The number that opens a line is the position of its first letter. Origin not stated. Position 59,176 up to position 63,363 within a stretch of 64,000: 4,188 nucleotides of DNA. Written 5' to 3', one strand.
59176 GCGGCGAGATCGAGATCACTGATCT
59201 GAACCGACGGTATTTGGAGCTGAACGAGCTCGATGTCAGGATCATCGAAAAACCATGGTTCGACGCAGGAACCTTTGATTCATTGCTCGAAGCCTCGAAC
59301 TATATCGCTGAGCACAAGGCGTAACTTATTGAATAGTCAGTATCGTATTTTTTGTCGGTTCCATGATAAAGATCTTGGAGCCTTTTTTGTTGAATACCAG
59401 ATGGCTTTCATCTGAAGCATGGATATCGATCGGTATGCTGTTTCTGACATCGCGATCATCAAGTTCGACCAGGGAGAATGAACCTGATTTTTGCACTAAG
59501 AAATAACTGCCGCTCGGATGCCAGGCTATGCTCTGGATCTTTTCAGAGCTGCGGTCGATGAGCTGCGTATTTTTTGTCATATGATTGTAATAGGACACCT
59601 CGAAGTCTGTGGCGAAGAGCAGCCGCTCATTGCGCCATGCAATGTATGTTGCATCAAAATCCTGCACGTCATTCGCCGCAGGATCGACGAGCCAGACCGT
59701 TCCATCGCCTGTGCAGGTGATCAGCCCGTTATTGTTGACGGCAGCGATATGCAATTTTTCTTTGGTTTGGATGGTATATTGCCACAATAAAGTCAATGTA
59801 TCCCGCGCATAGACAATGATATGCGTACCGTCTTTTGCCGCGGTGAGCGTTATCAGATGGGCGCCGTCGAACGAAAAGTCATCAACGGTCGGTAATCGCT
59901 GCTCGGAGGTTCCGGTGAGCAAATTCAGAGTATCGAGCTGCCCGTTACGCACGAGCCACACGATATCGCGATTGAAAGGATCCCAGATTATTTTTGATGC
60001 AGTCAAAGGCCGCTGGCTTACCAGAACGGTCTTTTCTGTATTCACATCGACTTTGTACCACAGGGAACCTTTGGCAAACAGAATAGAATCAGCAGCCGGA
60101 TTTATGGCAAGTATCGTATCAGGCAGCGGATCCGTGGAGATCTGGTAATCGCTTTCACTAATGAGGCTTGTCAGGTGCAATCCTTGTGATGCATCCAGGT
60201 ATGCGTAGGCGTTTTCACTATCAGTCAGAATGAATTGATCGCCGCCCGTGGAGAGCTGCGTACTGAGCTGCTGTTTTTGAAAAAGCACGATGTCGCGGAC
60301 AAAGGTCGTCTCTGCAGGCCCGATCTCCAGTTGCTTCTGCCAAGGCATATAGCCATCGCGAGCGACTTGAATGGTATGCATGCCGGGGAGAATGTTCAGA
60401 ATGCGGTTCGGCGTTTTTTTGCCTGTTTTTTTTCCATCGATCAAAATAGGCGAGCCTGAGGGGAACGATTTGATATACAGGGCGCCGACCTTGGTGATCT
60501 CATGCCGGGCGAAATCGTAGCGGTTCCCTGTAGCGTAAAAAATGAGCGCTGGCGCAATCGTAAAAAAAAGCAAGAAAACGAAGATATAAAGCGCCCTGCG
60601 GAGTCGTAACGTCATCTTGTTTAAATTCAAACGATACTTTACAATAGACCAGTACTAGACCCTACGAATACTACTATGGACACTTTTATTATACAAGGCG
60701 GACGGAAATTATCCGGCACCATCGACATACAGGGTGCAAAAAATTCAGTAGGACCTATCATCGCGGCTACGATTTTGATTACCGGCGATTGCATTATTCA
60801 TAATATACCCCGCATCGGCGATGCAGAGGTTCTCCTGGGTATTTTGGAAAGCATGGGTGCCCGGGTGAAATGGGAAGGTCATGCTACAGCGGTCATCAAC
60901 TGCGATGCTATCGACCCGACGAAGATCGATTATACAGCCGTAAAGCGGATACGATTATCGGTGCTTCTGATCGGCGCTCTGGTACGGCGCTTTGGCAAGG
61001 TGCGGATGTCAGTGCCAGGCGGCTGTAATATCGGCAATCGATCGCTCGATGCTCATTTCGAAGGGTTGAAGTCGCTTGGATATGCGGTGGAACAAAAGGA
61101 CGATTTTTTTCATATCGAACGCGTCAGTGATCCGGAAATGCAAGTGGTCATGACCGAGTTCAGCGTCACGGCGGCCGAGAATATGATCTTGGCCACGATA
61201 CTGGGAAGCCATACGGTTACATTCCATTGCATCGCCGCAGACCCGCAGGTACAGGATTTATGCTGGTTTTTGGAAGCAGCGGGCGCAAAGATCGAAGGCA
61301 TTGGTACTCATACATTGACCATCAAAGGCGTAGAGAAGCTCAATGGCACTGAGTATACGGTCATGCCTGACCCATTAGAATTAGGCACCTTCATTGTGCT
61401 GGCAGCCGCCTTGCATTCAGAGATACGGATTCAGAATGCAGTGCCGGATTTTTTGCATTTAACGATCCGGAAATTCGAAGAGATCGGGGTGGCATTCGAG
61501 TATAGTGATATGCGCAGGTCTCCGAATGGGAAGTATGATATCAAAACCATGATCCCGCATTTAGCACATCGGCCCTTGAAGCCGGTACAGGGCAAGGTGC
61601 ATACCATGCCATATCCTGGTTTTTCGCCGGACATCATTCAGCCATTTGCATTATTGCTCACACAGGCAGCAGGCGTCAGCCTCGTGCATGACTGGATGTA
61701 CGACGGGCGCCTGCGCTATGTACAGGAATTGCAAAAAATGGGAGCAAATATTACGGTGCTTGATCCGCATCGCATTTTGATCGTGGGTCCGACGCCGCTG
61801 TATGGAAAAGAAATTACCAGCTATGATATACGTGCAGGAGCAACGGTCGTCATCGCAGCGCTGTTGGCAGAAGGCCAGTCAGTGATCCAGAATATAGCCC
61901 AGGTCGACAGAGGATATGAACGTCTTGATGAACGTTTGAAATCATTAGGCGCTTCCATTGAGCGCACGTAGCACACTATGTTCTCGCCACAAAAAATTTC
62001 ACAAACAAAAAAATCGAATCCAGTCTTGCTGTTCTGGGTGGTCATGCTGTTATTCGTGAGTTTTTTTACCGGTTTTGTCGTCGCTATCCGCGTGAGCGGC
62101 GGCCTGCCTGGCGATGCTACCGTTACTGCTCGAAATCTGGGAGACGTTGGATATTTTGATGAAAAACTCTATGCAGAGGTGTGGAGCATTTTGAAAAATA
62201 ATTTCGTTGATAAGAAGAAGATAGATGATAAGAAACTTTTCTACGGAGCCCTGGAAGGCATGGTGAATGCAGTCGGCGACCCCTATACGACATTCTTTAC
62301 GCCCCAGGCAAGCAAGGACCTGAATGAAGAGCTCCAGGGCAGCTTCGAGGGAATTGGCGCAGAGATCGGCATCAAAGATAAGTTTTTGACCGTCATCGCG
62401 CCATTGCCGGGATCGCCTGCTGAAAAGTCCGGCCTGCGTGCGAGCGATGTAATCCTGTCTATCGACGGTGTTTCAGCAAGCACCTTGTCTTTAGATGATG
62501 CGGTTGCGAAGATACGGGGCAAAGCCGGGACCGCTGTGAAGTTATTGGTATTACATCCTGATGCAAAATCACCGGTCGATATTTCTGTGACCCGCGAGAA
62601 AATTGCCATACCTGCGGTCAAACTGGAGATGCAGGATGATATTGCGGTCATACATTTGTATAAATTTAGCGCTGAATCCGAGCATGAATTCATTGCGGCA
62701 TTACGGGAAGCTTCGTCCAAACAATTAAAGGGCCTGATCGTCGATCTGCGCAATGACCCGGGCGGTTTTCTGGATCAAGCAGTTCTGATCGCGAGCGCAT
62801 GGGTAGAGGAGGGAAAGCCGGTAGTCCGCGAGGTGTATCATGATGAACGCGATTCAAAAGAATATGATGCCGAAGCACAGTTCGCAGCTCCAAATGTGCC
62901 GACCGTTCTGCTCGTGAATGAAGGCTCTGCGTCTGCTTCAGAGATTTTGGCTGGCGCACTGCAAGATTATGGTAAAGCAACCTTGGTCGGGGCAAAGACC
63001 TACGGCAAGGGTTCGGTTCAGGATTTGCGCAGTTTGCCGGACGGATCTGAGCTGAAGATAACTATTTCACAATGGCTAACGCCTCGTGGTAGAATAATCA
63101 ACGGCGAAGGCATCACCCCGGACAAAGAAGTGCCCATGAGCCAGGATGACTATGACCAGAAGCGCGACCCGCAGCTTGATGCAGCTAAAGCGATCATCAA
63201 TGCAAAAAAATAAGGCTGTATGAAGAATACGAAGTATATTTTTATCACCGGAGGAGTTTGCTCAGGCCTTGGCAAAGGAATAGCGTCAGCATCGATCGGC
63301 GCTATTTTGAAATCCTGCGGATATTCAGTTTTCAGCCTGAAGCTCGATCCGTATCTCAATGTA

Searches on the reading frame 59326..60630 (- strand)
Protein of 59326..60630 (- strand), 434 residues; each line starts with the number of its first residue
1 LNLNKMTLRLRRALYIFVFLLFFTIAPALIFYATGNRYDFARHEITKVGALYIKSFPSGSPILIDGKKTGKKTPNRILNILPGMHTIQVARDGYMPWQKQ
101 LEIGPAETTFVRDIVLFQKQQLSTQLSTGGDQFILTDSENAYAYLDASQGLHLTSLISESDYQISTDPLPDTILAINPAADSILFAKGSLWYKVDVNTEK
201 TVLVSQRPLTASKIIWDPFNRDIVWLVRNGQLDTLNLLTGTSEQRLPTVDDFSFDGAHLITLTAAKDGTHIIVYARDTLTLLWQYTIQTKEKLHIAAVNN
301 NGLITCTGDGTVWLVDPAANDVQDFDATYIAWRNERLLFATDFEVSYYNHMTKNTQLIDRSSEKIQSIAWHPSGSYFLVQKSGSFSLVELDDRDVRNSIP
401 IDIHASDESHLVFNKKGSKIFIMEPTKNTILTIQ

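Call 12: search_protein_families(library=pfam, proteins=[window:59326-60630:-], max_evalue=0.001)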
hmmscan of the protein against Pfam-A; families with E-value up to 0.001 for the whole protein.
window:59326-60630:- (434 aa): 3 families
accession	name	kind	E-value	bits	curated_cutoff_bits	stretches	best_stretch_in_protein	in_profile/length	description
PF08308.17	PEGA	-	2.3e-12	47.1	20.8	1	49-110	2-62/71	PEGA domain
PF25174.1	Beta-prop_THOC3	-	2.7e-05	23.7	305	0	345-424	71-148/272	THOC3 beta-propeller domain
PF24814.1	WD40_Prp19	-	0.00088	18.8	320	0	293-392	12-122/281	Prp19 WD40 domain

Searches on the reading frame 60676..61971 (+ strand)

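Call 12: search_protein_families(library=pfam, proteins=[window:60676-61971:+], max_evalue=0.001)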
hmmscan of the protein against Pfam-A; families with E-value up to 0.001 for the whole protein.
window:60676-61971:+ (431 aa): 1 family
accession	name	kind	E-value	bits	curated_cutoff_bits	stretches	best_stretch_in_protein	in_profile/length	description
PF00275.25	EPSP_synthase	-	6.7e-67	226.4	22.8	1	7-421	2-417/417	EPSP synthase (3-phosphoshikimate 1-carboxyvinyltransferase)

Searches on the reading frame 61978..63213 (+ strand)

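Call 12: search_protein_families(library=pfam, proteins=[window:61978-63213:+], max_evalue=0.001)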
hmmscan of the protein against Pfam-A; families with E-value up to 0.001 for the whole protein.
window:61978-63213:+ (411 aa): 5 families
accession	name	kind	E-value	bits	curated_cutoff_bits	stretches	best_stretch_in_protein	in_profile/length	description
PF03572.23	Peptidase_S41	-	2.1e-50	170.9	24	1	221-385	1-165/165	Peptidase family S41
PF00595.29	PDZ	-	5.7e-12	46.3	23.2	1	125-191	11-80/81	PDZ domain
PF17820.7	PDZ_6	-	1.1e-11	44.7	27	1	139-191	2-52/54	PDZ domain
PF13180.12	PDZ_2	-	4.3e-08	33.8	27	1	131-204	8-80/80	PDZ domain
PF22694.1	CtpB_N-like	-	1.2e-06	29.3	27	1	66-106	42-80/85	Activating protease CtpB N-terminal domain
